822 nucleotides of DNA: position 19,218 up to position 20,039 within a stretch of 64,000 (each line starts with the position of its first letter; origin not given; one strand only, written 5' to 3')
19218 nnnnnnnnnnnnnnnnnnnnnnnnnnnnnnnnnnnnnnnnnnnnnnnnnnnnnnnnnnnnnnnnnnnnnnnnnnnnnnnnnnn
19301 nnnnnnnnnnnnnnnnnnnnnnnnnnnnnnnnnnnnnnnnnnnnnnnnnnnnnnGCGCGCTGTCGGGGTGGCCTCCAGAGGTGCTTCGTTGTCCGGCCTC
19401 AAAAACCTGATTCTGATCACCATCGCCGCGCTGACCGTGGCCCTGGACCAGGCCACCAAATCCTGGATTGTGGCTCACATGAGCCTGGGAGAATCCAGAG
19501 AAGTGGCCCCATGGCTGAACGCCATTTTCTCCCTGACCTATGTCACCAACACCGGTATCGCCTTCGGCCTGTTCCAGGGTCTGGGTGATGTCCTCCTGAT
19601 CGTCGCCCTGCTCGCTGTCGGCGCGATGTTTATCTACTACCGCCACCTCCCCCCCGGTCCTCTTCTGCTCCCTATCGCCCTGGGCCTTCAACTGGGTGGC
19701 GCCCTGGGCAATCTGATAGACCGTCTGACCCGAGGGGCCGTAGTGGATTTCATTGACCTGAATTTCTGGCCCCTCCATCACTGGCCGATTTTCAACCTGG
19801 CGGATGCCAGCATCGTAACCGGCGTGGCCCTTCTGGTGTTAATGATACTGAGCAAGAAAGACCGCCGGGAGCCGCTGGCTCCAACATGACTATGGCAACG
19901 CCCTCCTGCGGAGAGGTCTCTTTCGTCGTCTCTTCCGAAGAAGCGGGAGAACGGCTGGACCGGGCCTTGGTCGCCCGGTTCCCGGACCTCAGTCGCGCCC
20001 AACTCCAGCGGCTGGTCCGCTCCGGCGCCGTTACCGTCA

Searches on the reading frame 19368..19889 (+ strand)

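Call 100: search_protein_families(library=pfam, proteins=[window:19368-19889:+], max_evalue=0.01)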
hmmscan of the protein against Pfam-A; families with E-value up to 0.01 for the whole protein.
window:19368-19889:+ (173 aa): 1 family
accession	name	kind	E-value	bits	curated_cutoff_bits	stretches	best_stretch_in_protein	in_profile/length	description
PF01252.23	Peptidase_A8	-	1.5e-39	135.9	25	1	19-161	1-141/142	Signal peptidase (SPase) II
